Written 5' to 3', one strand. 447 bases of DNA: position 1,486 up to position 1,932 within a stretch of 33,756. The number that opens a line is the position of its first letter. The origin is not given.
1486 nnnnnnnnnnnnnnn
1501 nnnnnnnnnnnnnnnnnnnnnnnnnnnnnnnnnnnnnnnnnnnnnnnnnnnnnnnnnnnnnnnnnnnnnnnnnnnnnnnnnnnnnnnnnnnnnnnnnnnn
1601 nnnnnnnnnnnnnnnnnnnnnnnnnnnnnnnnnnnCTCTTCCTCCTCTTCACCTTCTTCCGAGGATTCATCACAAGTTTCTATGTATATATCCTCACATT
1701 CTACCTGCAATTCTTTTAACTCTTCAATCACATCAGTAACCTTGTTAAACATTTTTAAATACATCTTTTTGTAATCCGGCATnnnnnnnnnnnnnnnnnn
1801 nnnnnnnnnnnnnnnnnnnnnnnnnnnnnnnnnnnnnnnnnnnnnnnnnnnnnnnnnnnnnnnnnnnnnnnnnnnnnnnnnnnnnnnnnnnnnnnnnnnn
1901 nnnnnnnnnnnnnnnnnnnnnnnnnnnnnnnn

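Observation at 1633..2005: Family B RNA copy 3 is a terminator-containing leader of a 49-aa acidic ORF (attenuation / riboswitch-like layout)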

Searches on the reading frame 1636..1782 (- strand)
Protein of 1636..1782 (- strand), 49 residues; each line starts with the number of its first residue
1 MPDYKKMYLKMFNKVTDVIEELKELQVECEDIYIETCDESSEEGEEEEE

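Call 22: find_homologous_proteins(query=window:1636-1782:-, max_evalue=0.01)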
Query seq(49 aa) (49 aa): 12 proteins with E <= 0.01 among 12 candidates.
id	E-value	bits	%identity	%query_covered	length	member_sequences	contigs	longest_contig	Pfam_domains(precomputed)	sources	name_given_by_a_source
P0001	6.3e-20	86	97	76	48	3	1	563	-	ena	-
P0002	4.5e-18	81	97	73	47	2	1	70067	-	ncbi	-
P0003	1.3e-12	64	76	76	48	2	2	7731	-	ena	-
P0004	2.8e-12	63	76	78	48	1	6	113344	-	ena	-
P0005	1.3e-9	55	92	53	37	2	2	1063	-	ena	-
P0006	2.3e-9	54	75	73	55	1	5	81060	-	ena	-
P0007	1.0e-8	52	78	73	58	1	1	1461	-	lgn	-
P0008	2.9e-8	50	85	53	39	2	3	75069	-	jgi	-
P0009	1.3e-6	45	81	53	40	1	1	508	-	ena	-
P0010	7.7e-6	43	63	78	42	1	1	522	-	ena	-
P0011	1.1e-5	42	63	78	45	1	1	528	-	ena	-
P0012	3.0e-5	41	63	78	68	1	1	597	-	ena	-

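Call 23: search_protein_families(library=pfam, proteins=[window:1636-1782:-], max_evalue=10)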
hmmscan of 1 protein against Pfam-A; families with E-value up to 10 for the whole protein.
seq(49 aa): 0 families

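Call 25: find_encoding_contigs(protein=P0004, flank=6000, max_places=4)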
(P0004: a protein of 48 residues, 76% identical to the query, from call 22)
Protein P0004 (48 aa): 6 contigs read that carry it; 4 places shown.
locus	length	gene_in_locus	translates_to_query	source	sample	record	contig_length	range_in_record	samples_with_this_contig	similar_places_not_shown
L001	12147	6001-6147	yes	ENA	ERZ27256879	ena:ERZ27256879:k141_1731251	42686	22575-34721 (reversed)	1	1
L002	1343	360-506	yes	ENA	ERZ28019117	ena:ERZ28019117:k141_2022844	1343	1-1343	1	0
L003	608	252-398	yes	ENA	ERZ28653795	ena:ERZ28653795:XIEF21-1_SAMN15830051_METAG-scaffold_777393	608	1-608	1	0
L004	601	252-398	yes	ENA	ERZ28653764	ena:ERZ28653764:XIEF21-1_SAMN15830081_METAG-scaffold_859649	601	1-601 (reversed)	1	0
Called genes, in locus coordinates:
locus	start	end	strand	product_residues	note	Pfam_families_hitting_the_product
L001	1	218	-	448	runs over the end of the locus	-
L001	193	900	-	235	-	PF00535:Glycos_transf_2, PF10111:Glyco_tranf_2_2, PF13641:Glyco_tranf_2_3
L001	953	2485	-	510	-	PF01554:MatE, PF01943:Polysacc_synt, PF01554:MatE (weak)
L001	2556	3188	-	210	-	PF13189:Cytidylate_kin2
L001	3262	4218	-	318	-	PF08486:SpoIID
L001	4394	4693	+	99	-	PF01250:Ribosomal_S6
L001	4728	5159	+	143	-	PF00436:SSB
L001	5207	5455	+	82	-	PF01084:Ribosomal_S18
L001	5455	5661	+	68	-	-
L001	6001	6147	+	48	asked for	-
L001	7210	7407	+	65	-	-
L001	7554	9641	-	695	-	-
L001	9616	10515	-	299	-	PF00005:ABC_tran, PF02463:SMC_N (weak), PF13304:AAA_21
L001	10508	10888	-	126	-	PF00392:GntR, PF02082:Rrf2 (weak)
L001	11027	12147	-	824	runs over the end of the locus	PF00343:Phosphorylase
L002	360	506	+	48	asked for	-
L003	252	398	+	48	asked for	-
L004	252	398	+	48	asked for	-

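Call 26: find_encoding_contigs(protein=P0006, flank=6000, max_places=4)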
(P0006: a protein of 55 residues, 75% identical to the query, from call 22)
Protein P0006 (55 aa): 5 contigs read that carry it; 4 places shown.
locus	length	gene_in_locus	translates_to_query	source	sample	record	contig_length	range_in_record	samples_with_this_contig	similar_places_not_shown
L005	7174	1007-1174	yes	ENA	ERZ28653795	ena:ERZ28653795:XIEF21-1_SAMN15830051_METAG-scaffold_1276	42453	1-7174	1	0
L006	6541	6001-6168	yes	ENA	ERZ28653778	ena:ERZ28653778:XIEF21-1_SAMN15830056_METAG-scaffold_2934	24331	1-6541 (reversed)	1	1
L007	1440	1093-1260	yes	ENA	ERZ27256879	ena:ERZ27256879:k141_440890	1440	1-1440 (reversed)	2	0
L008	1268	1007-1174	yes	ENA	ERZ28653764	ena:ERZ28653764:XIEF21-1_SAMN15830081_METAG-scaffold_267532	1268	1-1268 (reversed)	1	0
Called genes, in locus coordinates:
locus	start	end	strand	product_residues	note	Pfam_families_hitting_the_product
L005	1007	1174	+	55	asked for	-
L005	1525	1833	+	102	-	PF00338:Ribosomal_S10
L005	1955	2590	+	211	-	PF00297:Ribosomal_L3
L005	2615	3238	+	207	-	PF00573:Ribosomal_L4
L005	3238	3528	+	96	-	PF00276:Ribosomal_L23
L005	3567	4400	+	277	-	PF00181:Ribosomal_L2_N, PF03947:Ribosomal_L2_C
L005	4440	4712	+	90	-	PF00203:Ribosomal_S19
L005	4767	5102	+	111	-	PF00237:Ribosomal_L22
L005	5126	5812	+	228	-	PF05316:VAR1 (faint), PF07650:KH_2, PF00189:Ribosomal_S3_C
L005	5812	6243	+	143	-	PF00252:Ribosomal_L16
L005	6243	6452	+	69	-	PF00831:Ribosomal_L29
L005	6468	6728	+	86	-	PF00366:Ribosomal_S17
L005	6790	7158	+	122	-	PF00238:Ribosomal_L14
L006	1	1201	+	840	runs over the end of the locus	PF00521:DNA_topoisoIV, PF03989:DNA_gyraseA_C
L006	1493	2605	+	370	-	PF00005:ABC_tran, PF03215:Rad17 (faint), PF17912:OB_MalK, PF08402:TOBE_2 (weak)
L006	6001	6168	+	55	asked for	-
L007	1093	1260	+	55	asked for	-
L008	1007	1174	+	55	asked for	-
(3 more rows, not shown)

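Call 27: find_encoding_contigs(protein=P0008, flank=6000, max_places=3)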
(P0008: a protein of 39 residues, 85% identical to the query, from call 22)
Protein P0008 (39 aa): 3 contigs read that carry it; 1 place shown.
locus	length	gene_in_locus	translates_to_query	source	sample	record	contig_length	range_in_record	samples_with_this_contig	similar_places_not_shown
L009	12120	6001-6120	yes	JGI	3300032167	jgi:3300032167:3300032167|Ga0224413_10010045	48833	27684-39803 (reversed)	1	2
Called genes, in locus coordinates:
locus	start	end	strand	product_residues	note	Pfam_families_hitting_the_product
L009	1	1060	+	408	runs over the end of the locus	PF06898:YqfD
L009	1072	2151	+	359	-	PF02562:PhoH, PF13245:AAA_19 (weak), PF13604:AAA_30 (faint)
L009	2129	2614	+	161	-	PF02130:YbeY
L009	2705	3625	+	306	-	PF03193:RsgA_GTPase (weak), PF00009:GTP_EFTU, PF00350:Dynamin_N (weak), PF01926:MMR_HSR1, PF02421:FeoB_N, PF04548:AIG1, PF04670:Gtr1_RagA (weak), PF07650:KH_2, +3 more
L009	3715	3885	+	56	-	-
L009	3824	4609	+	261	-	PF11967:RecO_N, PF02565:RecO_C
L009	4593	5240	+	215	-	PF13484:Fer4_16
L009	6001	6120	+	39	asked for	-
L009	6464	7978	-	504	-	PF03979:Sigma70_r1_1, PF00140:Sigma70_r1_2, PF04542:Sigma70_r2, PF04539:Sigma70_r3, PF04545:Sigma70_r4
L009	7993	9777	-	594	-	PF01807:Zn_ribbon_DnaG, PF08275:DNAG_N, PF01751:Toprim, PF13155:Toprim_2, PF13362:Toprim_3, PF13662:Toprim_4, PF10410:DnaB_bind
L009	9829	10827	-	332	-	PF01966:HD, PF13286:HD_assoc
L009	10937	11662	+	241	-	PF12847:Methyltransf_18, PF04816:TrmK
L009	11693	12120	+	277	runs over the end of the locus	PF01784:DUF34_NIF3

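Call 31: find_encoding_contigs(protein=P0002, flank=10000, max_places=3)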
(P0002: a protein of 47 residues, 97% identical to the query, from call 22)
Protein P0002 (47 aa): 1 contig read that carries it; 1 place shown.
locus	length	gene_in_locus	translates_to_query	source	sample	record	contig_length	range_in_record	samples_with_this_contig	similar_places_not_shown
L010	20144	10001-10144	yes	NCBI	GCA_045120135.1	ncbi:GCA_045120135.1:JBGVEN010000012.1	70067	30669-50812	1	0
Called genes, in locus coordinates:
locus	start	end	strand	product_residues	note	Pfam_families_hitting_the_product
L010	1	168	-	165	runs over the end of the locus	PF00383:dCMP_cyt_deam_1, PF14437:MafB19-deam (weak)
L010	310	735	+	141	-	PF02367:TsaE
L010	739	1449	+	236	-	PF00814:TsaD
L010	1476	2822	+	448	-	PF00768:Peptidase_S11, PF02113:Peptidase_S13 (weak), PF13354:Beta-lactamase2, PF07943:PBP5_C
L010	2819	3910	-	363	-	PF07670:Gate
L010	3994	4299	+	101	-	PF07873:YabP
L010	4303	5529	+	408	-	PF06898:YqfD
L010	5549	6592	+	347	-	PF02562:PhoH, PF13245:AAA_19, PF13604:AAA_30 (faint)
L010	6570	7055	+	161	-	PF02130:YbeY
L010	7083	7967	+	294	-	PF00009:GTP_EFTU, PF00350:Dynamin_N (weak), PF01926:MMR_HSR1, PF02421:FeoB_N, PF04548:AIG1, PF04670:Gtr1_RagA (weak), PF09439:SRPRB (weak), PF07650:KH_2, +3 more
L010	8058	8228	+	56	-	-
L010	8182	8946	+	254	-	PF11967:RecO_N, PF02565:RecO_C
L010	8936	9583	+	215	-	PF13484:Fer4_16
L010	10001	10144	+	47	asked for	-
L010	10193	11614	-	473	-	PF03979:Sigma70_r1_1, PF00140:Sigma70_r1_2, PF04542:Sigma70_r2, PF04539:Sigma70_r3, PF04545:Sigma70_r4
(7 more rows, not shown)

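Call 32: find_encoding_contigs(protein=P0003, flank=6000, max_places=3)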
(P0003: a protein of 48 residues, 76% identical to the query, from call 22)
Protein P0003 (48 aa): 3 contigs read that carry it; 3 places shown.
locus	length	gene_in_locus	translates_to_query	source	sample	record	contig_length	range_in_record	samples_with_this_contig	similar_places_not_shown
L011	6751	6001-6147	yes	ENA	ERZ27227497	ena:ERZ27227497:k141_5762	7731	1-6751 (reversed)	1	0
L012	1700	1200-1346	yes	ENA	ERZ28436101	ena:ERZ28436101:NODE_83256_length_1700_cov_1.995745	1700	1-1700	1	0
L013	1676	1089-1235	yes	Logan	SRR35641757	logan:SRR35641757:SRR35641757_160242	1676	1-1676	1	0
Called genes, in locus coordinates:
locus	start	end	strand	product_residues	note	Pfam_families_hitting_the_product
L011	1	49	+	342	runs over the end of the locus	?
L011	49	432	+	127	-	PF04246:RseC_MucC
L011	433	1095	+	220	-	PF01656:CbiA (weak), PF13614:AAA_31 (faint)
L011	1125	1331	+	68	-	PF12797:Fer4_2 (weak), PF12837:Fer4_6 (weak), PF13237:Fer4_10, PF13534:Fer4_17 (faint), PF14697:Fer4_21 (faint), PF00037:Fer4 (weak), PF12838:Fer4_7, PF13187:Fer4_9 (weak), +2 more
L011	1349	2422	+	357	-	PF01855:POR_N, PF02780:Transketolase_C, PF17147:PFOR_II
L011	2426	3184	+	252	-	PF02775:TPP_enzyme_C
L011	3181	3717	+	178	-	PF01558:POR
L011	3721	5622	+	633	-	PF00005:ABC_tran, PF02463:SMC_N (weak), PF03193:RsgA_GTPase (faint), PF13555:AAA_29 (faint), PF13304:AAA_21 (faint), PF12848:ABC_tran_Xtn, PF00005:ABC_tran, PF16326:ABC_tran_CTD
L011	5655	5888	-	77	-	PF12844:HTH_19, PF13560:HTH_31, PF01381:HTH_3, PF13443:HTH_26 (weak)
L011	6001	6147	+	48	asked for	-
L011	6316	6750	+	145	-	?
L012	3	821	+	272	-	?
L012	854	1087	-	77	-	PF12844:HTH_19, PF13560:HTH_31, PF01381:HTH_3, PF13443:HTH_26 (weak)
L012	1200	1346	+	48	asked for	-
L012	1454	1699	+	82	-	?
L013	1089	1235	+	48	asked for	-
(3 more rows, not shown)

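Call 33: find_encoding_contigs(protein=P0007, flank=6000, max_places=3)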
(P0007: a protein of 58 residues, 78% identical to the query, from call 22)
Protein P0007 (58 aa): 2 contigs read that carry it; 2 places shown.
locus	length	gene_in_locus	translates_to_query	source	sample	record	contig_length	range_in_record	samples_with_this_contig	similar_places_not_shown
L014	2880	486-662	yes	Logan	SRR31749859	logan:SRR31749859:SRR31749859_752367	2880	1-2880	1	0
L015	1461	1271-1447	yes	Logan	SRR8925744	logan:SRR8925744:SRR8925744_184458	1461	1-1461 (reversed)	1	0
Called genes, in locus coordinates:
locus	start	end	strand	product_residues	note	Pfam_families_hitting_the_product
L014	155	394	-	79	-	PF13560:HTH_31 (weak), PF12844:HTH_19, PF01381:HTH_3, PF13443:HTH_26 (weak)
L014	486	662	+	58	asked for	-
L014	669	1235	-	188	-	PF02417:Chromate_transp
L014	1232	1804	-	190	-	PF02417:Chromate_transp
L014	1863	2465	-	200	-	PF02368:Big_2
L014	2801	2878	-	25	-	?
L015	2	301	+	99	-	PF01909:NTP_transf_2, PF18765:Polbeta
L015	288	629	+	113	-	PF01934:HepT-like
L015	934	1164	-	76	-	PF12844:HTH_19, PF01381:HTH_3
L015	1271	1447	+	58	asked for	-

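Call 34: find_encoding_contigs(protein=P0011, flank=6000, max_places=3)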
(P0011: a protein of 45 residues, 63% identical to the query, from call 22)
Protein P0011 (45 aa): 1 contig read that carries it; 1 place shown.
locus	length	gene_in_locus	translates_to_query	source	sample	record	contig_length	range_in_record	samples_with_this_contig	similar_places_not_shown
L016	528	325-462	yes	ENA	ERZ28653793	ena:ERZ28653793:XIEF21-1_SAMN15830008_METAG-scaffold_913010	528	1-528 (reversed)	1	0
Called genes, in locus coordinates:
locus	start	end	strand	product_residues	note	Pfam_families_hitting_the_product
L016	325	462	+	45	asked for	-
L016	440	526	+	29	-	?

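Call 41: find_related_loci(query=A3, collection=genome_contigs, flank=10000)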
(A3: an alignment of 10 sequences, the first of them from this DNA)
Query A3 (49 aa) in genome_contigs; peptide patterns used: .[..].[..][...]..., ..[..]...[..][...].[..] (x = any residue, [..] = any of these).
279 stretches matched a pattern; 26 encode a relative of the query (tblastn E <= 1e-3); 26 distinct loci.
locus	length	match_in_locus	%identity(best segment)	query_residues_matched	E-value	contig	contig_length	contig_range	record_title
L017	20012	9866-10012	76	1-49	7e-20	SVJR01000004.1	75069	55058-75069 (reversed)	MAG: Oscillospiraceae bacterium isolate SIG440 NODE_8427_length_75069_cov_2.093499, whole genome shotgun sequence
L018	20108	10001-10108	97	1-36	1e-19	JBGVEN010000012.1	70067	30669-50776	MAG: Monoglobaceae bacterium isolate fecal_MAG_412 fecal_MAG_412_contig_0012, whole genome shotgun sequence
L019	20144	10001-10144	71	1-48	9e-20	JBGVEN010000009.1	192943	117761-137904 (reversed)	MAG: Monoglobaceae bacterium isolate fecal_MAG_412 fecal_MAG_412_contig_0009, whole genome shotgun sequence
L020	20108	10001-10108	86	1-36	2e-17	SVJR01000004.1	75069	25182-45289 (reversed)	MAG: Oscillospiraceae bacterium isolate SIG440 NODE_8427_length_75069_cov_2.093499, whole genome shotgun sequence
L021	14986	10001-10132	48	1-44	9e-11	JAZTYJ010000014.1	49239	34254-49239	MAG: Eubacteriales bacterium isolate T1900045327_YK20190016.MAGScoT_cleanbin_000010 SGB_6467_k141_5582804, whole genome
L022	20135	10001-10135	49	4-48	5e-9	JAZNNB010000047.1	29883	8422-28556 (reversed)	MAG: Clostridia bacterium isolate T1900044659_TS20190125.MAGScoT_cleanbin_000018 SGB_1499_k141_2023, whole genome shotgu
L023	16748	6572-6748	39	2-48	1e-8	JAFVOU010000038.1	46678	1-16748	MAG: Oscillospiraceae bacterium isolate RGIG5258 Sheep_Colon-1__c636370, whole genome shotgun sequence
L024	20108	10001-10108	56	4-39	1e-8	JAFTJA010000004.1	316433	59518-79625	MAG: Clostridia bacterium isolate RGIG3863 Roe_deer_Cecum-1__c131011, whole genome shotgun sequence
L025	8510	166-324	47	1-44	2e-8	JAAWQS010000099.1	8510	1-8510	MAG: Oscillospiraceae bacterium isolate ABMPRH_163_1 SL341404_scaffold_18589, whole genome shotgun sequence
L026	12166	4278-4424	45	1-42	4e-8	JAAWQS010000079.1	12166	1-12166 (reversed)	MAG: Oscillospiraceae bacterium isolate ABMPRH_163_1 SL341404_scaffold_13260, whole genome shotgun sequence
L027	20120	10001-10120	45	4-43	7e-8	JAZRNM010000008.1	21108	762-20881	MAG: Clostridia bacterium isolate T1900045410_YK20190100.MAGScoT_cleanbin_000007 SGB_7005_k141_562940, whole genome shot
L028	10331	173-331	45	1-44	8e-8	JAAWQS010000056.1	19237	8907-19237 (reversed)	MAG: Oscillospiraceae bacterium isolate ABMPRH_163_1 SL341404_scaffold_8199, whole genome shotgun sequence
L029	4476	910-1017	50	5-40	6e-8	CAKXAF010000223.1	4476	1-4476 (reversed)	MAG: uncultured thaumarchaeote isolate MTG243_bin.50.fa genome assembly, contig: NODE_223_length_4476_cov_2.707206, whol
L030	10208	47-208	44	1-45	7e-8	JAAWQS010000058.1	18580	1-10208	MAG: Oscillospiraceae bacterium isolate ABMPRH_163_1 SL341404_scaffold_8522, whole genome shotgun sequence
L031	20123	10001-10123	46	6-45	7e-8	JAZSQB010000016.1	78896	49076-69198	MAG: Clostridia bacterium isolate T1900044545_TS20190011.MAGScoT_cleanbin_000007 SGB_119_k141_3064020, whole genome shot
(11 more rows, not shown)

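Call 57: search_protein_representatives(alignment_id=A3)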
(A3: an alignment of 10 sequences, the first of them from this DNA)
Query: 10 sequences, 48 profile positions. Proteins with E-value up to 0.001 (for the whole library): 1824; up to 1e-10: 242; up to 1e-30: 0. The best 150 are listed.
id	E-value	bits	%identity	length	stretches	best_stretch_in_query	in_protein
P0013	1.4e-19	85.9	-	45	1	1-41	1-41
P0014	1.6e-18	82.5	-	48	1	1-48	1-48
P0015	4.1e-18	81.2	-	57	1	1-43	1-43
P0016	6.3e-17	77.4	-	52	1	1-46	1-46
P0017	1.3e-16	76.4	-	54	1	1-40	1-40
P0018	4.7e-16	74.6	-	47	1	1-44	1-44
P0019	6.0e-16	74.3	-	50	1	1-47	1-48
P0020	6.0e-16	74.3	-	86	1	1-45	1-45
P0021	6.8e-16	74.1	-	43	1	1-41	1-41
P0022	1.3e-15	73.1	-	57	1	1-43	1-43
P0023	1.7e-15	72.8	-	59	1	1-43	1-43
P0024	2.2e-15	72.5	-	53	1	1-40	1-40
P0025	4.6e-15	71.4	-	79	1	1-38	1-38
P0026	5.7e-15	71.1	-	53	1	1-39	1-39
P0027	6.1e-15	71.0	-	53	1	1-40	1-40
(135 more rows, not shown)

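Call 61: search_protein_families(library=ncbifam, proteins=[window:1636-1782:-, P0007, P0013, P0020, P0025], max_evalue=10)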
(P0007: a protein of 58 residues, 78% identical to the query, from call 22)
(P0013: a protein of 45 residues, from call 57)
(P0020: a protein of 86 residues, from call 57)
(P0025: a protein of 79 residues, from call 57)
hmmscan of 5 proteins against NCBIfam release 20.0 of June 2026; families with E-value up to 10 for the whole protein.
seq(49 aa): 1 family
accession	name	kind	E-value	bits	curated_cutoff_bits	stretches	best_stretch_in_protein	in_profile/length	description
NF005320.0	PRK06851.1-6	equivalog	0.041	12.8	556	1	4-43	308-347/363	hypothetical protein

P0007 (58 aa): 0 families

P0013 (45 aa): 1 family
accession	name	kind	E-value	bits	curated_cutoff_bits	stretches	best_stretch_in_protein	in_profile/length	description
NF005320.0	PRK06851.1-6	equivalog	0.067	12.1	556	1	6-42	310-346/363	hypothetical protein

P0020 (86 aa): 2 families
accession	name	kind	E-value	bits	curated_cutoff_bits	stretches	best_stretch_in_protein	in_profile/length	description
NF009644.1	PRK13169.1-5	equivalog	0.047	14.3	130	1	9-49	25-65/116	DNA replication initiation control protein YabA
NF043048.1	EnoyACPredFabV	equivalog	0.19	10.5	400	1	4-72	308-376/395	enoyl-ACP reductase FabV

P0025 (79 aa): 2 families
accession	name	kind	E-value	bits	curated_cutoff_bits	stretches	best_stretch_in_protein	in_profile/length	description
NF052474.1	pept_arginase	exception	0.0013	18.3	350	1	7-74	79-144/287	peptide arginase, FlmR/OhkR family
NF041190.2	encap_f4a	exception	0.14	12.6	90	1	17-45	4-32/92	family 4A encapsulin nanocompartment shell protein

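Call 62: search_protein_families(library=phrogs, proteins=[window:1636-1782:-, P0007, P0013, P0020, P0025], max_evalue=1)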
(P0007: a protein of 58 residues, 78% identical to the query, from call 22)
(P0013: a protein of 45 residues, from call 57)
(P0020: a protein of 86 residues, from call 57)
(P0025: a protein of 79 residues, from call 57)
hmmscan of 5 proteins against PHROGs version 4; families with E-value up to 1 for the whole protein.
seq(49 aa): 2 families
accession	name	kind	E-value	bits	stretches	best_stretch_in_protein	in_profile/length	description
phrog_30433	-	unknown function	0.027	15.6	1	15-43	24-52/72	-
phrog_13643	-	DNA, RNA and nucleotide metabolism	0.15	13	1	14-41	42-69/88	helicase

P0007 (58 aa): 3 families
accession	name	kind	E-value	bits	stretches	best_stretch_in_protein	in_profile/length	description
phrog_21105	-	unknown function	0.047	14.6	1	19-44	41-66/68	-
phrog_5861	-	unknown function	0.093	14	1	14-39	2-27/53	-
phrog_13020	-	unknown function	0.19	13.1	1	15-41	54-80/92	-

P0013 (45 aa): 0 families

P0020 (86 aa): 3 families
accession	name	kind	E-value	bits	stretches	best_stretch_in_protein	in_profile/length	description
phrog_24164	-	unknown function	0.0084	17.6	1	12-81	45-110/175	-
phrog_8379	-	unknown function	0.015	16.1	1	6-65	93-149/180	-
phrog_25383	-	unknown function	0.027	14.9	1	17-70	81-131/248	-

P0025 (79 aa): 0 families

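Call 93: search_solved_structures(query=A3, max_evalue=10)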
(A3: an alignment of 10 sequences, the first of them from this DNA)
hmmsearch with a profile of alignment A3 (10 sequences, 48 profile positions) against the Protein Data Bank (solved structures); distinct sequences matched with E-value up to 10: 2.
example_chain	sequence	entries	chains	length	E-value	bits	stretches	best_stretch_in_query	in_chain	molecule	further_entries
1vmg_A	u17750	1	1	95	0.033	17.4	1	21-38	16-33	Hypothetical protein SSO3215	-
2yy8_A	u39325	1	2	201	0.4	14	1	7-32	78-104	UPF0106 protein PH0461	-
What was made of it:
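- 1633..1782 (-): 49-aa ORF. It is predicted to be a single long alpha-helix (residues 4-45) with an acidic tail, and it belongs to a very large uncharacterised small-protein family. No Pfam, NCBIfam, PHROG or PDB match (calls 23, 61, 62, 93).
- Tried and rejected: The small protein has no Pfam, NCBIfam, PHROG or PDB relative (calls 23, 61, 62, 93).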

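Call 100: predict_structure(alignment_id=A3)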
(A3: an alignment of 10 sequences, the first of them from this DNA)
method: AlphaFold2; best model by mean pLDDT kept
length: 49 residues; sequences in the alignment: 10
mean_pLDDT: 86.4   pTM: 0.54
mean pLDDT of the five models: 86.4, 85.9, 85.7, 84.0, 83.7
residues with pLDDT >= 90: 34; 70-90: 4; 50-70: 9; < 50: 2
segments of 3 or more residues with pLDDT < 50: none
pLDDT, mean of each block of 10 residues (from residue 1): 94 98 98 85 54
secondary structure, 60 per line:
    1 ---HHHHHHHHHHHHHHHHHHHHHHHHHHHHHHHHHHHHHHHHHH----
elements in order: H4-45
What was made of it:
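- Tried and rejected: AlphaFold gives a single helix, so no fold search was run (call 100).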
